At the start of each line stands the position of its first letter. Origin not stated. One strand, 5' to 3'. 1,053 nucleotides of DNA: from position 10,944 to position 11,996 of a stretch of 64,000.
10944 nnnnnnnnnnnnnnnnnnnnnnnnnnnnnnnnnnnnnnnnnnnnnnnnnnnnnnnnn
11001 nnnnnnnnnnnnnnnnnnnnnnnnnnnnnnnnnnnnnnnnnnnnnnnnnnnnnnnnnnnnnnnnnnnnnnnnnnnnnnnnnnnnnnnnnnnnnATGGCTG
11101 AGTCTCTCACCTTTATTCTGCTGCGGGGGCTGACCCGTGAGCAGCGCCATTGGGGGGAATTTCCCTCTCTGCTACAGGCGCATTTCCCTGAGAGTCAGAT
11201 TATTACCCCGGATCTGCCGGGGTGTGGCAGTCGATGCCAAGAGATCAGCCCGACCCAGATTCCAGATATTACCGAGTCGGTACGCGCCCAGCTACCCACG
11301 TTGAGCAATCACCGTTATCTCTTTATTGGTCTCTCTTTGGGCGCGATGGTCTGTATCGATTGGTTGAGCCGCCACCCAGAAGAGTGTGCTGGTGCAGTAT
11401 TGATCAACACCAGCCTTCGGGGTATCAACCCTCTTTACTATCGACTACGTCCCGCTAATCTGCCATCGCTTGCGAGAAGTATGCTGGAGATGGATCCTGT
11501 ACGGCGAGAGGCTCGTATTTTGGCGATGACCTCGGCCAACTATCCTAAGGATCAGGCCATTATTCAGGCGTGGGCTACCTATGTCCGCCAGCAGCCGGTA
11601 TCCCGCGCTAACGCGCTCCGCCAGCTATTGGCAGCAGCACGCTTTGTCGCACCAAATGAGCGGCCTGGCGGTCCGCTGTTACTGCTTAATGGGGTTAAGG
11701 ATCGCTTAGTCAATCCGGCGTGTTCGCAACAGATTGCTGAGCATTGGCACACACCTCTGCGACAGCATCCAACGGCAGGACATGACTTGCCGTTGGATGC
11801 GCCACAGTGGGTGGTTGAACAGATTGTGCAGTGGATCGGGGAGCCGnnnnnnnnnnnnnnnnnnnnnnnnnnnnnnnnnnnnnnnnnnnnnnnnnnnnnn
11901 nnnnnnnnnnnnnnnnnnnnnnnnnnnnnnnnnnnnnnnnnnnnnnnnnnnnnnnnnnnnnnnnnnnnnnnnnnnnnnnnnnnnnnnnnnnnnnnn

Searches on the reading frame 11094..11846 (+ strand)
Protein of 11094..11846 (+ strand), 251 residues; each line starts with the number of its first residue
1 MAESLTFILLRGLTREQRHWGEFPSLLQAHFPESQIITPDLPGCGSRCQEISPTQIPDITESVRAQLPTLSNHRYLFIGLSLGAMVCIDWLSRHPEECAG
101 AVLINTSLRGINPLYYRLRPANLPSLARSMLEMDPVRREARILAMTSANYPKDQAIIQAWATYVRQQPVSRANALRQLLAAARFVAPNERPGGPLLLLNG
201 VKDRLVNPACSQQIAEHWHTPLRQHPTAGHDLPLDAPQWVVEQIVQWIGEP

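Call 3: search_protein_families(library=pfam, proteins=[window:11094-11846:+], max_evalue=0.1)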
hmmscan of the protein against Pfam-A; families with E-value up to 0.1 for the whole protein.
window:11094-11846:+ (251 aa): 4 families
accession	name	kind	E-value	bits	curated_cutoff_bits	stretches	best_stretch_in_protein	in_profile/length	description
PF12697.13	Abhydrolase_6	-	1.2e-16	62.4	26.3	1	8-242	2-216/217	Alpha/beta hydrolase family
PF00561.26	Abhydrolase_1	-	2.3e-12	47.5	25.8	1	8-236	4-244/245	alpha/beta hydrolase fold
PF12146.15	Hydrolase_4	-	8e-10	38.9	27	1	68-220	71-219/239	Serine aminopeptidase, S33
PF06821.19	Ser_hydrolase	-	0.023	15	22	0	187-230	110-153/172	Serine hydrolase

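Call 4: search_protein_families(library=ncbifam, proteins=[window:11094-11846:+], max_evalue=0.1)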
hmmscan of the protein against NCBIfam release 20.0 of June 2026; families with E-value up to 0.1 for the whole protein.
window:11094-11846:+ (251 aa): 16 families
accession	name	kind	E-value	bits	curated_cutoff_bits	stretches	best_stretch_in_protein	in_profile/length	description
NF051488.1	bifunc_PcaDC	exception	2.5e-14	53.2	390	1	8-249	16-251/375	bifunctional 3-oxoadipate enol-lactonase/4-carboxymuconolactone decarboxylase PcaDC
NF050089.1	i_nPHAscl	equivalog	3.1e-11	42.9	300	1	7-169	21-183/288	intracellular short-chain-length polyhydroxyalkanoate depolymerase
TIGR03695.1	menH_SHCHC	equivalog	8.5e-11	41.7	208.55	1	6-108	4-106/252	2-succinyl-6-hydroxy-2,4-cyclohexadiene-1-carboxylate synthase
TIGR01738.1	bioH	equivalog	1.8e-10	40.9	206.95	1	7-218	7-214/245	pimeloyl-ACP methyl ester esterase BioH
NF011457.0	PRK14875.1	equivalog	1.4e-09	37.4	307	1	5-105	133-230/372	acetoin dehydrogenase dihydrolipoyllysine-residue acetyltransferase subunit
TIGR02427.1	protocat_pcaD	equivalog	8.2e-09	35.2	255.85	1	11-247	20-249/251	3-oxoadipate enol-lactonase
NF008340.0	PRK11126.1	equivalog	2.3e-08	33.6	261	1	4-97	14-102/255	2-succinyl-6-hydroxy-2,4-cyclohexadiene-1-carboxylate synthase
TIGR03611.1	RutD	equivalog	5e-07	29.3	238.5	1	3-108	12-115/258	pyrimidine utilization protein D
NF051487.1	bifunc_PcaCD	exception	4e-06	26.2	430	1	7-107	175-272/413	bifunctional 4-carboxymuconolactone decarboxylase/3-oxoadipate enol-lactonase PcaCD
TIGR03056.1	bchO_mg_che_rel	equivalog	5.4e-05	22.4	172.55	1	6-248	30-277/278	alpha/beta fold hydrolase BchO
TIGR02240.1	PHA_depoly_arom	equivalog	0.00074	19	250.6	1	26-108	44-126/276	poly(3-hydroxyalkanoate) depolymerase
NF050058.1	e_dPHAscl_type1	hypoth_equivalog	0.00087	18.8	150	1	170-225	159-211/276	extracellular catalytic domain type 1 short-chain-length polyhydroxyalkanoate depolymerase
NF007674.0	PRK10349.1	equivalog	0.0095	15.6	449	1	7-106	16-107/256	pimeloyl-ACP methyl ester esterase BioH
NF002938.0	PRK03592.1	equivalog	0.028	13.8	241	0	33-110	56-133/298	haloalkane dehalogenase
TIGR01392.2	MetX_acetyl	equivalog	0.036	13.2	500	1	54-109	108-164/351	homoserine O-acetyltransferase MetX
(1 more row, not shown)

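Call 29: search_solved_structures(query=window:11094-11846:+, max_evalue=0.0001)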
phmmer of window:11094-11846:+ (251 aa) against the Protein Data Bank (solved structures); distinct sequences matched with E-value up to 0.0001: 2.
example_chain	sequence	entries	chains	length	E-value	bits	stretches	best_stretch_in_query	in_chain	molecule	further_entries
4opm_A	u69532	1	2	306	2e-06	30.9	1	6-247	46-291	Lipase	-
7dq9_A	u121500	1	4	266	2.1e-05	27.6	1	7-119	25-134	Predicted hydrolases or acyltransferases (Alpha/beta hydrolase superfamily)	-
